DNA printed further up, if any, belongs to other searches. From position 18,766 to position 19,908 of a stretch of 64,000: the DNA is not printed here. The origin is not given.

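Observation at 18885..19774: Compact IS-like element with perfect 16-bp TIRs and a SWIM-zinc-finger transposase-like gene inserted just upstream of ogg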

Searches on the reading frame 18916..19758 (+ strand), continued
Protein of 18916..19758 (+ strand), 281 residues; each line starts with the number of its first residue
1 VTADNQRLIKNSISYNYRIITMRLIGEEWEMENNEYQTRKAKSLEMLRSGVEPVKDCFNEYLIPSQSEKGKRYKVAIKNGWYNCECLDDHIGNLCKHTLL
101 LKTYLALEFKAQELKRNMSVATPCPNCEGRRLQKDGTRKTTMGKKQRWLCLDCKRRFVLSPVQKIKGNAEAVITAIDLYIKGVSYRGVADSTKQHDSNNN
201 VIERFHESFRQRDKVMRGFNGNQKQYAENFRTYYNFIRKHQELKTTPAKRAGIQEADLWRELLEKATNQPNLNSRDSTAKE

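Call 28: search_protein_families(library=pfam, proteins=[P0002, P0006, L001:1325-1945:+, L001:2037-2717:+, L001:4139-4519:+, L007:1682-2263:-, L007:2266-2706:-, L007:2731-2871:-, L001:2714-2857:-], max_evalue=0.01)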
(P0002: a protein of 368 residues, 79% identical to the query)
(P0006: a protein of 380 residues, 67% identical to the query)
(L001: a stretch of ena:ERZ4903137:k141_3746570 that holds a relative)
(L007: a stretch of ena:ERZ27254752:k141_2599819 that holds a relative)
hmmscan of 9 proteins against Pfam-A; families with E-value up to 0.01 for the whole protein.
P0002 (368 aa): 7 families
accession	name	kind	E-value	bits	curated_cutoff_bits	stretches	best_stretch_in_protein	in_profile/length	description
PF13610.12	DDE_Tnp_IS240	-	6.4e-16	59.2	27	1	200-322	3-120/139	DDE domain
PF03050.20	DDE_Tnp_IS66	-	7.4e-07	29.3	23.1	1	146-288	14-158/284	Transposase IS66 family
PF25208.1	DUF7838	-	7.5e-05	23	28.5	1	90-128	5-44/55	Domain of unknown function (DUF7838)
PF00872.24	Transposase_mut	-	0.00047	19.6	21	1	144-193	106-155/379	Transposase, Mutator family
PF04434.22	SWIM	-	0.00098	19.1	19.6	1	53-74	14-36/38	SWIM zinc finger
PF13683.12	rve_3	-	0.0016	18.6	26.5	1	297-344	15-64/67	Integrase core domain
PF00665.32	rve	-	0.0042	17.8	32.6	0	198-269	5-79/102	Integrase core domain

P0006 (380 aa): 5 families
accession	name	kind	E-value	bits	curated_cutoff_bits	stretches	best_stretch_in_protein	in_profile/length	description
PF13610.12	DDE_Tnp_IS240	-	2e-17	64.1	27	1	200-323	3-121/139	DDE domain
PF25208.1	DUF7838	-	1.1e-05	25.7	28.5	1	93-129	8-45/55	Domain of unknown function (DUF7838)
PF00665.32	rve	-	4.1e-05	24.2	32.6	1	199-273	6-84/102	Integrase core domain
PF04434.22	SWIM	-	0.0001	22.2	19.6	1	43-73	1-35/38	SWIM zinc finger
PF13683.12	rve_3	-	0.0032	17.6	26.5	1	297-344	15-64/67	Integrase core domain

L001:1325-1945:+ (206 aa): 2 families
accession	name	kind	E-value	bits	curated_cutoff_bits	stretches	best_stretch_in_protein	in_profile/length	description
PF22398.1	DUF6978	-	0.00022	21.9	29.6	1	53-188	2-130/133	Family of unknown function (DUF6978)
PF05179.20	CDC73_C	-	0.0036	17.4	32.8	1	52-173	17-139/158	RNA pol II accessory factor, Cdc73 family, C-terminal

L001:2037-2717:+ (226 aa): 1 family
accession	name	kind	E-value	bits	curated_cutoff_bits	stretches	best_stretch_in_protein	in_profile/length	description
PF08861.15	DUF1828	-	5.7e-18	65.4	22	1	1-90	4-91/91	Domain of unknown function DUF1828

L001:4139-4519:+ (126 aa): 0 families

L007:1682-2263:- (193 aa): 0 families

L007:2266-2706:- (146 aa): 0 families

L007:2731-2871:- (46 aa): 2 families
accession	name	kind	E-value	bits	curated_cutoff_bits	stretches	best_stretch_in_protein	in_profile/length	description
PF24434.1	DUF7557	-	0.0054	16.6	25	0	5-27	1-23/45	Family of unknown function (DUF7557)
PF13467.12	RHH_4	-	0.0073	16.8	25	1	4-41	11-48/67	Ribbon-helix-helix domain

L001:2714-2857:- (47 aa): 9 families
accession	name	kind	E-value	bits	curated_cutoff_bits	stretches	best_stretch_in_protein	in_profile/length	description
PF23470.1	Zn_ribbon_PF0610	-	0.0013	18.8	26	0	11-22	19-32/39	PF0610 rubredoxin-like zinc beta-ribbon domain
PF00130.28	C1_1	-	0.0014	18.9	26.5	0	18-40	1-23/53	Phorbol esters/diacylglycerol binding domain (C1 domain)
PF23145.1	Zf_2nd_IFT121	-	0.0029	17.7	25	1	10-37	16-43/45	IFT121, second zinc finger domain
PF09723.15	Zn_ribbon_8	-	0.003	18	34.4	1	11-36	6-34/41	Zinc ribbon domain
PF01155.25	HypA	-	0.0032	17.9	28.9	1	7-37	67-95/112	Hydrogenase/urease nickel incorporation, metallochaperone, hypA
PF00053.31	EGF_laminin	-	0.0037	17.8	21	0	8-31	26-49/49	Laminin EGF domain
PF24973.1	EGF_LMN_ATRN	-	0.0044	17.5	27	0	9-20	23-34/44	Laminin/attractin EGF domain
PF23783.1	Zn_ribbon_TiaS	-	0.0084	16.3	27.3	0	9-18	18-27/41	TiaS C-terminal zinc ribbon domain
PF24455.1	DUF7571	-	0.0099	16.6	27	1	6-39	38-73/89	Family of unknown function (DUF7571)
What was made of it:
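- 19165..19206 (+): SWIM-type zinc-finger motif, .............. (CxCxnCxH). Pfam SWIM PF04434 passes its cut-off in relative P0006 (22.2 against 19.6, call 28).
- On SWIM zinc-finger domain (PF04434): The profile passes in P0006 (22.2 against 19.6) and falls just below in P0002 (19.1) (call 28).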

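Call 36: search_protein_families(library=ncbifam, proteins=[P0002, P0006, P0061, P0036], max_evalue=0.01)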
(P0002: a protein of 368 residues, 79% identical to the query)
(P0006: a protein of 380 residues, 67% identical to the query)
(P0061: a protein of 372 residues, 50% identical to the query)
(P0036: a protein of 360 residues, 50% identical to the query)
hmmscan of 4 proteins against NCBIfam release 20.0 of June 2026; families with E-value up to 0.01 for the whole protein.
P0002 (368 aa): 13 families
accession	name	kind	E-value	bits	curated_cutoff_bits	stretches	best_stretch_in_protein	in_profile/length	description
NF033587.1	transpos_IS6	equivalog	2.7e-35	121.9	125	1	138-337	7-202/202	IS6 family transposase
NF033558.1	transpos_IS1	equivalog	1.2e-16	61.2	100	1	94-275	1-170/199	IS1 family transposase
NF033543.2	transpos_IS256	equivalog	8.1e-12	44.8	150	1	134-277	55-207/338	IS256 family transposase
NF050000.1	IS1_IS1595_Zn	domain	4.2e-08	33.6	28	1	94-128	1-32/34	IS1/IS1595 family N-terminal zinc-binding domain-containing protein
NF033577.2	transpos_IS481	equivalog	9.4e-08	31.9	224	1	190-349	121-283/284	IS481 family transposase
NF033517.1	transpos_IS66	equivalog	2e-07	30.4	180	1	144-269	95-216/387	IS66 family transposase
NF048018.1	IS256_N_4Cys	domain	2.1e-07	31.5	27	1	94-127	2-31/31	transposase-like zinc-binding domain-containing protein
NF033516.0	transpos_IS3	equivalog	2.1e-06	27.3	160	1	189-345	205-363/369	IS3 family transposase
NF041731.2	transpos_ISH6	equivalog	0.00062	18.6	240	1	145-274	121-250/414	ISH6 family transposase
NF033550.5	transpos_ISL3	equivalog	0.0007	18.8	180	1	114-276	46-198/370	ISL3 family transposase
NF033547.1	transpos_IS1595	equivalog_domain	0.0013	18.7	75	1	175-338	36-213/215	IS1595 family transposase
NF033529.1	transpos_ISLre2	equivalog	0.0022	17.3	200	1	142-215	39-118/382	ISLre2 family transposase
NF000990.0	PRK00103.2-4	equivalog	0.0078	16.2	207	0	170-275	11-117/157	23S rRNA (pseudouridine(1915)-N(3))-methyltransferase RlmH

P0006 (380 aa): 9 families
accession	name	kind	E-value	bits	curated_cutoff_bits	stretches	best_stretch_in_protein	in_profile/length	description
NF033587.1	transpos_IS6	equivalog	2.6e-37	128.5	125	1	138-337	7-202/202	IS6 family transposase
NF033558.1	transpos_IS1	equivalog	2.9e-17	63.2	100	1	94-275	1-170/199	IS1 family transposase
NF033543.2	transpos_IS256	equivalog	1.2e-10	40.9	150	1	126-277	47-207/338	IS256 family transposase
NF050000.1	IS1_IS1595_Zn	domain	1.9e-08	34.7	28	1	94-129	1-33/34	IS1/IS1595 family N-terminal zinc-binding domain-containing protein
NF048018.1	IS256_N_4Cys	domain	7.3e-08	32.9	27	1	94-127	2-31/31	transposase-like zinc-binding domain-containing protein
NF033516.0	transpos_IS3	equivalog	2.7e-07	30.2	160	1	186-346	206-365/369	IS3 family transposase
NF033550.5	transpos_ISL3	equivalog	5.7e-06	25.7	180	1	106-276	38-198/370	ISL3 family transposase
NF041731.2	transpos_ISH6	equivalog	0.0068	15.2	240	0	153-281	128-257/414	ISH6 family transposase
NF033547.1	transpos_IS1595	equivalog_domain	0.0072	16.2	75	0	193-338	56-213/215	IS1595 family transposase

P0061 (372 aa): 11 families
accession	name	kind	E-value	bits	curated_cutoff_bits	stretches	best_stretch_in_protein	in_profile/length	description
NF033587.1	transpos_IS6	equivalog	7.2e-34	117.3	125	1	140-340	8-202/202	IS6 family transposase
NF033558.1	transpos_IS1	equivalog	6e-16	59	100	1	95-277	1-171/199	IS1 family transposase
NF033516.0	transpos_IS3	equivalog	2e-11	43.8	160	1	197-353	214-368/369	IS3 family transposase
NF033577.2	transpos_IS481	equivalog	3.1e-10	40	224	1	211-353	142-283/284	IS481 family transposase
NF050000.1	IS1_IS1595_Zn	domain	8.2e-08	32.7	28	1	95-130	1-33/34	IS1/IS1595 family N-terminal zinc-binding domain-containing protein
NF033543.2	transpos_IS256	equivalog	3.1e-07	29.7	150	1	130-282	53-211/338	IS256 family transposase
NF048018.1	IS256_N_4Cys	domain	8.6e-07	29.5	27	1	95-128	2-31/31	transposase-like zinc-binding domain-containing protein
NF033550.5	transpos_ISL3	equivalog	1.4e-06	27.7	180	1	115-277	46-198/370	ISL3 family transposase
TIGR03655.1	anti_R_Lar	subfamily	0.00034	20.8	39.6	1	93-128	2-38/55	Lar family restriction alleviation protein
NF033588.1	transpos_ISC774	exception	0.00044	19.8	200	1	164-282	36-145/195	IS6 family transposase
NF033547.1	transpos_IS1595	equivalog_domain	0.00051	20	75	1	245-320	123-197/215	IS1595 family transposase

P0036 (360 aa): 10 families
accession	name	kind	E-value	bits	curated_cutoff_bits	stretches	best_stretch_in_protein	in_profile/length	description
NF033587.1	transpos_IS6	equivalog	3e-36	125.1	125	1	125-321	9-201/202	IS6 family transposase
NF033558.1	transpos_IS1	equivalog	8.6e-16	58.5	100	1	79-264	1-174/199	IS1 family transposase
NF033543.2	transpos_IS256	equivalog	2.8e-09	36.4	150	1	112-262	48-207/338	IS256 family transposase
NF050000.1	IS1_IS1595_Zn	domain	6.3e-09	36.2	28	1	79-114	1-33/34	IS1/IS1595 family N-terminal zinc-binding domain-containing protein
NF048018.1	IS256_N_4Cys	domain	1.7e-07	31.7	27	1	79-112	2-31/31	transposase-like zinc-binding domain-containing protein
NF033516.0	transpos_IS3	equivalog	2.7e-05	23.6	160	1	181-333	214-367/369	IS3 family transposase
NF033550.5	transpos_ISL3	equivalog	0.0016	17.6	180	1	93-261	39-198/370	ISL3 family transposase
NF033547.1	transpos_IS1595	equivalog_domain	0.0017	18.3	75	1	156-324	36-214/215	IS1595 family transposase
NF033588.1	transpos_ISC774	exception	0.0017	17.9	200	1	150-255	29-134/195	IS6 family transposase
NF041731.2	transpos_ISH6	equivalog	0.0036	16.1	240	1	138-259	128-250/414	ISH6 family transposase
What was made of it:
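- Closest known: IS6/IS26 family, 'long' zinc-finger clades. Same: The DDE core matches the IS6 profiles PF13610 and NF033587 over their full length (calls 28, 36).
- Closest known: SWIM zinc-finger proteins and Mutator/MULE-type transposases. Different: Here it is N-terminal, and the core is closest to IS6, not IS256 (121.9-128.5 bits against 40.9-44.8 bits for P0002 and P0006, call 36).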

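Call 37: search_solved_structures(query=A2, max_evalue=1)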
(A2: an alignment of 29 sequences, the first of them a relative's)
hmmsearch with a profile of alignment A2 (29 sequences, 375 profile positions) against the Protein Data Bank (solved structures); distinct sequences matched with E-value up to 1: 7.
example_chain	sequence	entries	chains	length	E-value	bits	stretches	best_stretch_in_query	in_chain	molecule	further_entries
6xg8_A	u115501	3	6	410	0.00053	22.2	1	109-192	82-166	Mutator family transposase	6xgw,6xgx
8ukv_C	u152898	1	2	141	0.063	15.4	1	246-296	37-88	Nanobody/VHH domain 34E5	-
4c2m_I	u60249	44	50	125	0.087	15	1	74-128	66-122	DNA-DIRECTED RNA POLYMERASE I SUBUNIT RPA12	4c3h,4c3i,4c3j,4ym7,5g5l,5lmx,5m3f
2akl_A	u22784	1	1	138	0.2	13.8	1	86-155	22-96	phnA-like protein pa0128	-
1txj_A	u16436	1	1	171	0.26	13.4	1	157-206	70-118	translationally controlled tumour-associated protein (TCTP) from Plasmodium knowlesi, PKN_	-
5hm1_A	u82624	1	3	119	0.38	12.9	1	239-293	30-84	lama VHH antibody 2E7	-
9kdc_E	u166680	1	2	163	0.69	12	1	245-298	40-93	Nb3-37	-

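Call 41: search_protein_families(library=pfam, proteins=[L013:2756-3946:+, L013:3949-5577:-, L014:3559-4350:+, L014:4342-5490:-, L015:4797-5897:-, L027:4560-5837:-, L030:3338-4054:+, L030:4051-5238:-, L029:192-2093:+, L029:2090-3496:+], max_evalue=0.001)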
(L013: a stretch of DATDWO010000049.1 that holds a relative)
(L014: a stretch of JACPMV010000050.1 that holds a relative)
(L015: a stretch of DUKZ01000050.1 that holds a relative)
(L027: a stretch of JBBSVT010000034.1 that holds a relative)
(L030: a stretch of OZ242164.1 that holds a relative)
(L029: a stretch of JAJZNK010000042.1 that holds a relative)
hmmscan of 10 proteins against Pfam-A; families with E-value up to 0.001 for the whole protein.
L013:2756-3946:+ (396 aa): 3 families
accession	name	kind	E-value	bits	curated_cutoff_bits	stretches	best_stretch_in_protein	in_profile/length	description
PF13091.12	PLDc_2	-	7.2e-09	36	27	1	73-157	56-129/132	PLD-like domain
PF09565.16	RE_NgoFVII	-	6.4e-06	26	23.8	1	51-159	36-148/162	NgoFVII restriction endonuclease N-terminal PLD domain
PF13090.12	PP_kinase_C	-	0.00026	20.9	25.8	1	94-177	84-160/172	Polyphosphate kinase C-terminal domain 2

L013:3949-5577:- (542 aa): 5 families
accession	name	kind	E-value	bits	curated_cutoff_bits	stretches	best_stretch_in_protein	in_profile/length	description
PF22837.1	M_Eco57I_C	-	2.5e-38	132.6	27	1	251-519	4-261/283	Type II methyltransferase M.Eco57I, C-terminal domain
PF07669.17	Eco57I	-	9.3e-17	62.1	25.3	1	79-195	52-168/171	Eco57I restriction-modification methylase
PF02384.22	N6_Mtase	-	6.7e-13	49.1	20.4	1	8-216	20-236/311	N-6 DNA Methylase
PF20473.4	MmeI_Mtase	-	8.2e-06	25.6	27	1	87-179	118-213/259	MmeI, DNA-methyltransferase domain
PF19587.5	DUF6094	-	0.00022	20.6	22.8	1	12-134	133-250/344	Uncharacterised methyltransferase family (DUF6094)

L014:3559-4350:+ (263 aa): 1 family
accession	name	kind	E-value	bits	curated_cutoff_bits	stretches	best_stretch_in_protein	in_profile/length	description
PF01844.29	HNH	-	2.6e-05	24.7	21.4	1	184-243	1-46/47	HNH endonuclease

L014:4342-5490:- (382 aa): 1 family
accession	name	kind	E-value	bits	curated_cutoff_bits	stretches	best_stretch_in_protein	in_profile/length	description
PF02086.21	MethyltransfD12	-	6.3e-39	134.7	22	2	161-343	60-242/253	D12 class N6 adenine-specific DNA methyltransferase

L015:4797-5897:- (366 aa): 1 family
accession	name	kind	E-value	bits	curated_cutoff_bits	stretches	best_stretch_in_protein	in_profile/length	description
PF04607.23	RelA_SpoT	-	5.9e-18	65.6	27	1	83-192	1-99/113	Region found in RelA / SpoT proteins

L027:4560-5837:- (425 aa): 9 families
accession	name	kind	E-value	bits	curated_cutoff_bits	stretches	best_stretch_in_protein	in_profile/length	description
PF13191.12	AAA_16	-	3.4e-08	34.6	32.6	1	35-116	2-85/167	AAA ATPase domain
PF13412.12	HTH_24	-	1e-07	31.8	21.9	1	328-368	3-43/48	Winged helix-turn-helix DNA-binding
PF13401.12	AAA_22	-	3.2e-06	27.9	27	1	57-220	8-128/130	AAA domain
PF01637.24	ATPase_2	-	8e-05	23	33.2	1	35-249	1-189/225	ATPase domain predominantly from Archaea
PF25212.1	HVO_A0114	-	9.1e-05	22.6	27.6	1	325-380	19-73/84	HVO_A0114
PF04079.22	SMC_ScpB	-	0.00024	21.2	27.4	1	316-389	67-144/160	Segregation and condensation complex subunit ScpB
PF13238.12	AAA_18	-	0.00052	20.9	29.4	0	59-144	3-75/128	AAA domain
PF12802.13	MarR_2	-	0.00059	20.4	27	0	326-368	3-46/61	MarR family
PF03193.22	RsgA_GTPase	-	0.00096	19.4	30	0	38-79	90-131/174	RsgA GTPase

L030:3338-4054:+ (238 aa): 0 families

L030:4051-5238:- (395 aa): 1 family
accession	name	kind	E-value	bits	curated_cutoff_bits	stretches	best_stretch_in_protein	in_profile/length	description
PF00145.23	DNA_methylase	-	1.8e-76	258.1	22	2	8-134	2-121/324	C-5 cytosine-specific DNA methylase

L029:192-2093:+ (633 aa): 5 families
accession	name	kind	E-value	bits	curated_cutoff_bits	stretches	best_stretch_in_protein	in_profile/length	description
PF02384.22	N6_Mtase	-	3.6e-34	118.9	20.4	1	302-627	2-274/311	N-6 DNA Methylase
PF07669.17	Eco57I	-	1.5e-12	48.4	25.3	1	413-565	15-168/171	Eco57I restriction-modification methylase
PF13588.12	HSDR_N_2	-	5e-06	27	25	1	14-125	2-100/110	Type I restriction enzyme R protein N terminus (HSDR_N)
PF01170.24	UPF0020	-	3.5e-05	24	22.3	0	336-404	20-86/197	RMKL-like, methyltransferase domain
PF04313.20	HSDR_N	-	0.00017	22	25.1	0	53-119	123-190/198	Type I restriction enzyme R protein N terminus (HSDR_N)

L029:2090-3496:+ (468 aa): 1 family
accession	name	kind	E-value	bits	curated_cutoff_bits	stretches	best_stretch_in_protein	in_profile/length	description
PF01420.25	Methylase_S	-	3.7e-08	34.2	22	1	57-198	26-147/168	Type I restriction modification DNA specificity domain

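Call 45: find_encoding_contigs(protein=P0003, flank=6000, max_places=3)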
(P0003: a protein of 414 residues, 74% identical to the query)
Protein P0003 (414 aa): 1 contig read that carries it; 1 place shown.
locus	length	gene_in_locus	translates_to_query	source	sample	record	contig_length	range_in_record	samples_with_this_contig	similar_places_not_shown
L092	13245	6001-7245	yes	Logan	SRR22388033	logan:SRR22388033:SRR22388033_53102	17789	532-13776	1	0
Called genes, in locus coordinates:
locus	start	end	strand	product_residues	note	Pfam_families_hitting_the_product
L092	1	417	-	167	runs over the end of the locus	-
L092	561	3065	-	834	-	PF06283:ThuA (faint), PF00092:VWA, PF13519:VWA_2, PF07090:GATase1_like (weak)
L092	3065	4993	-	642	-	PF07584:BatA, PF13519:VWA_2, PF24157:DUF7408, PF24155:DUF7406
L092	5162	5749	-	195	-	PF01936:NYN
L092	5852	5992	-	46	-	-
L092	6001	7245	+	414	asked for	PF03050:DDE_Tnp_IS66 (weak), PF13610:DDE_Tnp_IS240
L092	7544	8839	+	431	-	PF11617:Cu-binding_MopE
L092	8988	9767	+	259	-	PF09754:PAC2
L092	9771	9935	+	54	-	-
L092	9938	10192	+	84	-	-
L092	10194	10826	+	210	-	-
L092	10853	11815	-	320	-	PF04014:MazE_antitoxin (weak)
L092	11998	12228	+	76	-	-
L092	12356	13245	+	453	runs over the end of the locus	PF00209:SNF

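Call 46: find_encoding_contigs(protein=P0012, flank=6000, max_places=3)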
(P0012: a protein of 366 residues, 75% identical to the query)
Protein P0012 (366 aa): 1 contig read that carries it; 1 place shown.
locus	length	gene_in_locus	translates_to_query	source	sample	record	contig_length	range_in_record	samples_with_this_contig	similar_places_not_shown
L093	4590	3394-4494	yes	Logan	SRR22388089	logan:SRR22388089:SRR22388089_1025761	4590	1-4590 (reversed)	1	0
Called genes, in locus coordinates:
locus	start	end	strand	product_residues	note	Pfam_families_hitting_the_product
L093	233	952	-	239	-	PF19502:DUF6036 (faint)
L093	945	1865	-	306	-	-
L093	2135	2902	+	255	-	-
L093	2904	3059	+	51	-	-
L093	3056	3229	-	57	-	-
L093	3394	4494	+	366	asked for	PF25208:DUF7838 (weak), PF13610:DDE_Tnp_IS240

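Call 55: predict_structure(alignment_id=A2)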
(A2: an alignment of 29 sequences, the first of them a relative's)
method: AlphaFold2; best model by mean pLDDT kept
length: 368 residues; sequences in the alignment: 29
mean_pLDDT: 76.8   pTM: 0.58
mean pLDDT of the five models: 76.8, 76.1, 74.2, 71.9, 71.7
residues with pLDDT >= 90: 66; 70-90: 206; 50-70: 72; < 50: 24
segments of 3 or more residues with pLDDT < 50: 1-4, 88-91, 131-135, 310-318
pLDDT, mean of each block of 10 residues (from residue 1): 51 70 73 77 79 73 71 75 51 70 80 75 77 56 87 83 80 86 91 91 77 75 91 84 92 92 82 91 80 53 56 49 75 88 89 88 85
secondary structure, 60 per line:
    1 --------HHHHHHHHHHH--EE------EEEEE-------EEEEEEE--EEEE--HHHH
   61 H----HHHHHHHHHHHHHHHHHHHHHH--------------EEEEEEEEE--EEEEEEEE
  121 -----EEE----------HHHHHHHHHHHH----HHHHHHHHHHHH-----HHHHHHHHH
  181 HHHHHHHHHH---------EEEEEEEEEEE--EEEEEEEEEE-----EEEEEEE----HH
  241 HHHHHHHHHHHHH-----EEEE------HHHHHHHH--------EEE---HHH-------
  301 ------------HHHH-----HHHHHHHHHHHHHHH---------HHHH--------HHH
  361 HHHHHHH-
elements in order: H9-19 E30-34 E42-48 E51-54 H57-61 H66-87 E102-110 E113-120 E126-128 H139-150 H155-166 H172-190 E200-210 E213-222 E228-234 H239-253 E259-262 H269-276 E285-287 H313-316 H322-336 H346-349 H358-367
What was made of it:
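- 19420..19497 (+): First two helices of the H-HTH DNA-binding domain. The third helix is deleted. AlphaFold model of P0002 has helices at 139-150, 155-166 and 172-190 (call 55).
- On IS6 family: The model of P0002 shows three helices at 139-190 directly before b1 (call 55).
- Closest known: IS6/IS26 family, 'long' zinc-finger clades. Same: An H-HTH domain precedes the core (call 55).
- The third helix of the H-HTH domain, presumably its DNA-recognition helix, is deleted (call 55).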

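Call 57: fold_search(model_id=the predicted structure, library=pdb)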
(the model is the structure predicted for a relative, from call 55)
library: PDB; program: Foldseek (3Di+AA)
matches with E <= 10: 719; with E <= 0.001: 34
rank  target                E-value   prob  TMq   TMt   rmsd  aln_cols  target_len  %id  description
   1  6xg8_A                2.8e-07  1.00  0.35  0.32  10.7       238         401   16  ISCth4 transposase, pre-cleaved complex, PCC (released 2020-10-14)
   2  6xgx_A                1.1e-06  1.00  0.34  0.31  12.3       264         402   17  ISCth4 transposase, strand transfer complex 1, STC1 (released 2020-10-14)
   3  7ouf_A                3.4e-06  1.00  0.30  0.42  10.6       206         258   13  Structure of the STLV intasome:B56 complex bound to the strand-transfer inhibitor XZ450 (released 2021-08-18)
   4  6xg8_B                3.8e-06  1.00  0.32  0.34   3.7       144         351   17  ISCth4 transposase, pre-cleaved complex, PCC (released 2020-10-14)
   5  6xgw_B                1.2e-05  1.00  0.31  0.32   4.3       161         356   17  ISCth4 transposase, pre-reaction complex, PRC (released 2020-10-14)
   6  6xgx_B                4.2e-05  1.00  0.32  0.33   4.0       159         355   15  ISCth4 transposase, strand transfer complex 1, STC1 (released 2020-10-14)
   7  7pel_A                5.0e-05  1.00  0.31  0.43  10.6       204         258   12  CryoEM structure of simian T-cell lymphotropic virus intasome in complex with PP2A regulatory subunit B56 gamma (released 2021-08-25)
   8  6rwo_A                8.8e-05  1.00  0.32  0.42  21.2       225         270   13  SIVrcm intasome (Q148H/G140S) in complex with bictegravir (released 2020-02-05)
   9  7ouf_B                9.3e-05  1.00  0.30  0.38  19.9       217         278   11  Structure of the STLV intasome:B56 complex bound to the strand-transfer inhibitor XZ450 (released 2021-08-18)
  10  4fcy_A                1.5e-04  1.00  0.17  0.14  15.1       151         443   14  Crystal structure of the bacteriophage Mu transpososome (released 2012-11-07)
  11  8w2r_I                2.2e-04  1.00  0.29  0.40  19.9       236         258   12  HIV-1 P5-IN intasome core (released 2024-04-17)
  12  9q50_A                2.2e-04  1.00  0.29  0.45  20.1       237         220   13  AK01 integrase inhibitor bound to Wild-type HIV-1 intasome (released 2026-01-14)
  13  6puw_A                2.4e-04  1.00  0.28  0.39  20.9       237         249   15  Structure of HIV cleaved synaptic complex (CSC) intasome bound with magnesium and Bictegravir (BIC) (released 2020-02-12)
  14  8fnh_A                2.4e-04  1.00  0.27  0.37  20.3       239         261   13  Structure of Q148K HIV-1 intasome with Dolutegravir bound (released 2023-08-09)
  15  8fng_A                2.8e-04  1.00  0.29  0.40  21.1       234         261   14  Structure of G140A HIV-1 intasome with Dolutegravir bound (released 2023-08-09)
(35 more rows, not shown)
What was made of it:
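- Closest known: SWIM zinc-finger proteins and Mutator/MULE-type transposases. Same: There is weak profile similarity to Mutator-family (IS256) transposases over the ribbon/HTH region (calls 28, 37), and the best structural match is ISCth4 (call 57).
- Its best PDB matches are the ISCth4 transposase, retroviral integrases, MuA, IstA and TnsB (calls 55, 57).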
